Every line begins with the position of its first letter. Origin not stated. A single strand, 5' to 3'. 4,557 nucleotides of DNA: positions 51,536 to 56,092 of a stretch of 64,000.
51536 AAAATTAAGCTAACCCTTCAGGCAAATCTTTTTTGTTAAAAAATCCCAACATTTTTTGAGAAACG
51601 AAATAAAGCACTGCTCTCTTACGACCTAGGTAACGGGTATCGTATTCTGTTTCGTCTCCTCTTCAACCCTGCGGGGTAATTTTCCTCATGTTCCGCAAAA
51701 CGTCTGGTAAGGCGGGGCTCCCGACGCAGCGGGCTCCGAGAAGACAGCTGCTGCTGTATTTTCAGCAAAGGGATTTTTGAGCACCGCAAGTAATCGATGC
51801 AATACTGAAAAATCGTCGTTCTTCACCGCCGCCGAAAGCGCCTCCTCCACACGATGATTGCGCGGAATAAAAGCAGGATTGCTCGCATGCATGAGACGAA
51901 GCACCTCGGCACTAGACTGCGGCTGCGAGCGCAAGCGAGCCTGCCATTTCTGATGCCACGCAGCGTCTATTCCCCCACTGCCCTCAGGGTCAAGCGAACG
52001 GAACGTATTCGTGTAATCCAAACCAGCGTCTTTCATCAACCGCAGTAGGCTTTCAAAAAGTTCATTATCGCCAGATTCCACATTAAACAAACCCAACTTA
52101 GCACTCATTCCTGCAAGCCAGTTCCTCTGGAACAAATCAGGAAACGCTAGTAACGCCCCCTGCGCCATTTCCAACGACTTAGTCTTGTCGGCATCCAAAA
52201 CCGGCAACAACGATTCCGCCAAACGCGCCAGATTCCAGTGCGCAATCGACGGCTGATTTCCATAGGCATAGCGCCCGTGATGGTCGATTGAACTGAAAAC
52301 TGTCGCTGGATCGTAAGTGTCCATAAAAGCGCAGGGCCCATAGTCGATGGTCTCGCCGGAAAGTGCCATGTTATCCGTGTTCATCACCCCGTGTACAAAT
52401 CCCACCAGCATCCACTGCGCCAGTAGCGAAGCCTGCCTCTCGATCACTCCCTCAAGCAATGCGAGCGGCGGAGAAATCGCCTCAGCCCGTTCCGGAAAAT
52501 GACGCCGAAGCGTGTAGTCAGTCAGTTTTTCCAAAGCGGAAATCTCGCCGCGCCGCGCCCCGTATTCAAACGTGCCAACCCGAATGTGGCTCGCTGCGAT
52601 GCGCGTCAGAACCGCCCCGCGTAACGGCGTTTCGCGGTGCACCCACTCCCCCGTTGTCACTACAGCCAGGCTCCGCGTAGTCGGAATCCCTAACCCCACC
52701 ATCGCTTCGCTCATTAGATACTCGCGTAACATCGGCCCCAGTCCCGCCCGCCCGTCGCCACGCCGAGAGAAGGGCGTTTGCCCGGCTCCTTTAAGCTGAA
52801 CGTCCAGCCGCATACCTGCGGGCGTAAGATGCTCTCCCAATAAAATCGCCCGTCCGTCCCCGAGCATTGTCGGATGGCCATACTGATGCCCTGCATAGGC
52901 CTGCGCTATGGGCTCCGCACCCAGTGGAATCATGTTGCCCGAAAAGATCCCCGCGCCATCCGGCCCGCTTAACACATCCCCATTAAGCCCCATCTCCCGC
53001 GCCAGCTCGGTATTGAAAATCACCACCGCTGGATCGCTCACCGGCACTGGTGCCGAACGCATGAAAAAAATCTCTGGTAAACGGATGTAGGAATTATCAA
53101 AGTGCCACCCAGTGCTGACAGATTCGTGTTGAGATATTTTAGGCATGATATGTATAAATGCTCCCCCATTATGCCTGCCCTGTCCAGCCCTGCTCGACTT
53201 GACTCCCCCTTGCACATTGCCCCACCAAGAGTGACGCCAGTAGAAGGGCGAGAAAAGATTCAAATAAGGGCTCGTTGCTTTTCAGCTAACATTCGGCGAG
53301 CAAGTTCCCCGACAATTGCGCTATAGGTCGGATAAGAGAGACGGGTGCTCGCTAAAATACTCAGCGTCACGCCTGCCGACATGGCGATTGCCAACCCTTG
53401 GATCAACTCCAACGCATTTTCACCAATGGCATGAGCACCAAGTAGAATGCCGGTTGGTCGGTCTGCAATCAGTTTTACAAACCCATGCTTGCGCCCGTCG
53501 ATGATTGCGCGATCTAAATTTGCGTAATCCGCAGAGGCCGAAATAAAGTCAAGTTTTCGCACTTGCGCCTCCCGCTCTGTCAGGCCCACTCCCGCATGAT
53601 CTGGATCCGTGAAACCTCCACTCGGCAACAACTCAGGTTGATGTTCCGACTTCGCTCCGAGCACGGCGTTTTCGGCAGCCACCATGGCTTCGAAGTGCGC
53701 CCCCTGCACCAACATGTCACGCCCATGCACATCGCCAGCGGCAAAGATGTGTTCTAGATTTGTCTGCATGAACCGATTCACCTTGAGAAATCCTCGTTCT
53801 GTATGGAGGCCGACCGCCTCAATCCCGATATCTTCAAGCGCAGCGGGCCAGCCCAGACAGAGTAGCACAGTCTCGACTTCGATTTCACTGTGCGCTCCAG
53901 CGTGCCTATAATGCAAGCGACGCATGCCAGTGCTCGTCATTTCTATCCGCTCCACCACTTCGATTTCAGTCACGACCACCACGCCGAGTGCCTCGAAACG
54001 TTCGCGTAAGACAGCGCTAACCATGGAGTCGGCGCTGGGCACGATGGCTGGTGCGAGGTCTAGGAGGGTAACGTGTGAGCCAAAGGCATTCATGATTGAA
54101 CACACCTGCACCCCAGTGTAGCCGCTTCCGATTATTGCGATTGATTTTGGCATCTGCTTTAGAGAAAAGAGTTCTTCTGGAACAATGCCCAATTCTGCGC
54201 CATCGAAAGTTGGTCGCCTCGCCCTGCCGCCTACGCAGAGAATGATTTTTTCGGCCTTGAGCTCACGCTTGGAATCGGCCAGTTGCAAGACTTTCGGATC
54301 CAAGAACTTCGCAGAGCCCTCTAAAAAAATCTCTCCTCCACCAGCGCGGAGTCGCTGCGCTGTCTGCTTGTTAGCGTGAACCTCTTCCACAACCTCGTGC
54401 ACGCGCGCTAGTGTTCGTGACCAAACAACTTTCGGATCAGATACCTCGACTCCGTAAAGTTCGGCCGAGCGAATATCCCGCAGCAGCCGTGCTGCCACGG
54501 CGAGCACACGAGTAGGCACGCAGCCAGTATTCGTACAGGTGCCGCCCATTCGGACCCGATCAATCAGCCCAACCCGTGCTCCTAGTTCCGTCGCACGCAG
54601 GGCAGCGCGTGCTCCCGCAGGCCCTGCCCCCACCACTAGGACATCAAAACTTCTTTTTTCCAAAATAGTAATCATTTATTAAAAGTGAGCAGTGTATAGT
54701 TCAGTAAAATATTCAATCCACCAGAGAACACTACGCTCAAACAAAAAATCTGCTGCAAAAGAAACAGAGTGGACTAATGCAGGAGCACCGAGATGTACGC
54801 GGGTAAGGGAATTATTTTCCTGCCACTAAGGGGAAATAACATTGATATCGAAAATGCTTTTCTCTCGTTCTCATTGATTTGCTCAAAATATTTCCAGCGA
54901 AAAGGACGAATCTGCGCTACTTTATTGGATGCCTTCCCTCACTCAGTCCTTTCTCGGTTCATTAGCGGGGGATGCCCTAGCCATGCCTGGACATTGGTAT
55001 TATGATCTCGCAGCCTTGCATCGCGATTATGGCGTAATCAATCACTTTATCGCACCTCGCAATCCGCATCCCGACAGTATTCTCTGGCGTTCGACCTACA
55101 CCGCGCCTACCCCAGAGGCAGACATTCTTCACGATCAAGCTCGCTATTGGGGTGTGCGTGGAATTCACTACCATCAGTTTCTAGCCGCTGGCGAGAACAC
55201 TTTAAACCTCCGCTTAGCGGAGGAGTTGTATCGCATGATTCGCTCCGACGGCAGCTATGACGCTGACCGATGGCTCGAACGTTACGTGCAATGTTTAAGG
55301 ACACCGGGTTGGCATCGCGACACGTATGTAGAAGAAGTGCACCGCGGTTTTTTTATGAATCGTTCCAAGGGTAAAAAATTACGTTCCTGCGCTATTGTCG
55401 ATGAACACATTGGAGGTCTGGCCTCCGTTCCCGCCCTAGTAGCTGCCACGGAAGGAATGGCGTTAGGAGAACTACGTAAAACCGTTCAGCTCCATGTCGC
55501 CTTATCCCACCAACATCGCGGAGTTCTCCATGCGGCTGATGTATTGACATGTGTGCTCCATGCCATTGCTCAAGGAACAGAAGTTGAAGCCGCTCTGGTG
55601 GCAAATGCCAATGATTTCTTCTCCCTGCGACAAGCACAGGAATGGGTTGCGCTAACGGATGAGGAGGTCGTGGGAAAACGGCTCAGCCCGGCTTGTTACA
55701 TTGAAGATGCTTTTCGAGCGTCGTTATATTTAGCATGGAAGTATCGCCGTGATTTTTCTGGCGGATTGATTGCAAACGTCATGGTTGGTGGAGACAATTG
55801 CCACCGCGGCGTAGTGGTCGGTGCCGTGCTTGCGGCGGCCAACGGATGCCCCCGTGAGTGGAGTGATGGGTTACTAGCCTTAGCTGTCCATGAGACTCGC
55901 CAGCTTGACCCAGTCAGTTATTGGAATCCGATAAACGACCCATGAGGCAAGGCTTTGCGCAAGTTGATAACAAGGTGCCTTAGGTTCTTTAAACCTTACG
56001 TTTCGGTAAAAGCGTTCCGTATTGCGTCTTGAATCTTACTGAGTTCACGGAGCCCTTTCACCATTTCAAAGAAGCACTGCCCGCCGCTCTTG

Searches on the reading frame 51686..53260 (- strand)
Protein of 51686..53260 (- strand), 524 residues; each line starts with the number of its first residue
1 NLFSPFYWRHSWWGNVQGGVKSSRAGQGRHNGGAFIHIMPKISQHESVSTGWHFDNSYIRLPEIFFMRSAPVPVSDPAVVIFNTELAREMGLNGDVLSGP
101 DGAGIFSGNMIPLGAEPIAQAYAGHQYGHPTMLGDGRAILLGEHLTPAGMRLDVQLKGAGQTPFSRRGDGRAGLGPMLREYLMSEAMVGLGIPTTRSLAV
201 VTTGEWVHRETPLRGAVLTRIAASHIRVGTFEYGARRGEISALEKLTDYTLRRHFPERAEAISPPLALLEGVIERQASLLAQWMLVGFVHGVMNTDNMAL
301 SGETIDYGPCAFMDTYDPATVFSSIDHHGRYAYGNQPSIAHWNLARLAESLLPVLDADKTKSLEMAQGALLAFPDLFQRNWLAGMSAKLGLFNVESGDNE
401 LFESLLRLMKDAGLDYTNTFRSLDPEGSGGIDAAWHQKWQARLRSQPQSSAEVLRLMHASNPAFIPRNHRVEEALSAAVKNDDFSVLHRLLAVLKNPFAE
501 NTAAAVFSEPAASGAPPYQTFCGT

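Call 19: search_protein_families(library=pfam, proteins=[window:51686-53260:-], max_evalue=0.00001)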
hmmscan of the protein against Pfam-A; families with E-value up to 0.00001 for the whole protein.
window:51686-53260:- (524 aa): 1 family
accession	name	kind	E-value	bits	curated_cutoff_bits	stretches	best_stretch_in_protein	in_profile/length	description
PF02696.19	SelO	-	3e-105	353.1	22.8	1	54-493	7-464/466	Protein adenylyltransferase SelO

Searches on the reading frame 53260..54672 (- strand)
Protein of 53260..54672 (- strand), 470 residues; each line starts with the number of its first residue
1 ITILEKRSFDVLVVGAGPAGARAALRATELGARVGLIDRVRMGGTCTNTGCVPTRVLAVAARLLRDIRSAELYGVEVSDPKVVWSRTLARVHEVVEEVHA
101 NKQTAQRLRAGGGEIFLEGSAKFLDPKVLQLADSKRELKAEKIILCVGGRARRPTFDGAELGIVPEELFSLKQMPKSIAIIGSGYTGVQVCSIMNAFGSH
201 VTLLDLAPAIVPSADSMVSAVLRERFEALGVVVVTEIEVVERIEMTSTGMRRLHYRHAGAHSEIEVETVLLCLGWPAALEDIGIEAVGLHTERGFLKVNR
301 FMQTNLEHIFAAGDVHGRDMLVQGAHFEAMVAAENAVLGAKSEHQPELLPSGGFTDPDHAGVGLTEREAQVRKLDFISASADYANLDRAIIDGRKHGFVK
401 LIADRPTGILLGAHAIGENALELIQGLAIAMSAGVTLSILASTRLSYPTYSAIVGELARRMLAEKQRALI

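Call 19: search_protein_families(library=pfam, proteins=[window:53260-54672:-], max_evalue=0.00001)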
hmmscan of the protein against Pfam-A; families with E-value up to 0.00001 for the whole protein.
window:53260-54672:- (470 aa): 8 families
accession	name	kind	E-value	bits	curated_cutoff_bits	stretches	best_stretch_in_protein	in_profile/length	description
PF07992.20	Pyr_redox_2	-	5e-52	177.6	26.1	1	9-329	1-291/291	Pyridine nucleotide-disulphide oxidoreductase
PF02852.28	Pyr_redox_dim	-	1.1e-25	90.5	25.3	1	350-455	2-107/110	Pyridine nucleotide-disulphide oxidoreductase, dimerisation domain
PF00070.33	Pyr_redox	-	3.1e-16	60.1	22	1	178-242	2-66/82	Pyridine nucleotide-disulphide oxidoreductase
PF13738.12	Pyr_redox_3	-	1.5e-10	41.3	30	1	132-313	117-305/305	Pyridine nucleotide-disulphide oxidoreductase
PF12831.13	FAD_oxidored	-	6.1e-08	32.8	27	1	10-63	1-60/416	FAD dependent oxidoreductase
PF01134.28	GIDA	-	5.3e-07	29.5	22.1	1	10-78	1-67/391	Glucose inhibited division protein A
PF01262.27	AlaDh_PNT_C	-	1.3e-06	28.5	23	0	10-39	30-59/214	Alanine dehydrogenase/PNT, C-terminal domain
PF03486.20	HI0933_like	-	8.6e-06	25.8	50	0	10-41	2-33/244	HI0933-like protein Rossmann domain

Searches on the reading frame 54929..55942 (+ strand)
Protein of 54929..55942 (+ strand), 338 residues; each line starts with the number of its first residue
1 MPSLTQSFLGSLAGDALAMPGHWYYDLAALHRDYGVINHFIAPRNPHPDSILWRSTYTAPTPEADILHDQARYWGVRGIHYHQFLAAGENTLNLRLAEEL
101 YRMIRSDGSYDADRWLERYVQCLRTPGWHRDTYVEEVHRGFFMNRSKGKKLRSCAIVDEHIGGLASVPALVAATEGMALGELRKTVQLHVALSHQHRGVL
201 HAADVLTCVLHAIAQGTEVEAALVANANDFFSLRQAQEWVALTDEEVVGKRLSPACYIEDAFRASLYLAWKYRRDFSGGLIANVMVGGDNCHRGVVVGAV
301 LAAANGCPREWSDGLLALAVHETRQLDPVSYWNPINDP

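Call 19: search_protein_families(library=pfam, proteins=[window:54929-55942:+], max_evalue=0.00001)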
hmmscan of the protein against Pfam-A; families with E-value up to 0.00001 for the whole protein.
window:54929-55942:+ (338 aa): 1 family
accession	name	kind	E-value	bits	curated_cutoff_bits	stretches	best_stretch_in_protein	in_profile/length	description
PF03747.19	ADP_ribosyl_GH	-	1.6e-32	113.7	26.2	1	7-306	2-280/287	ADP-ribosylglycohydrolase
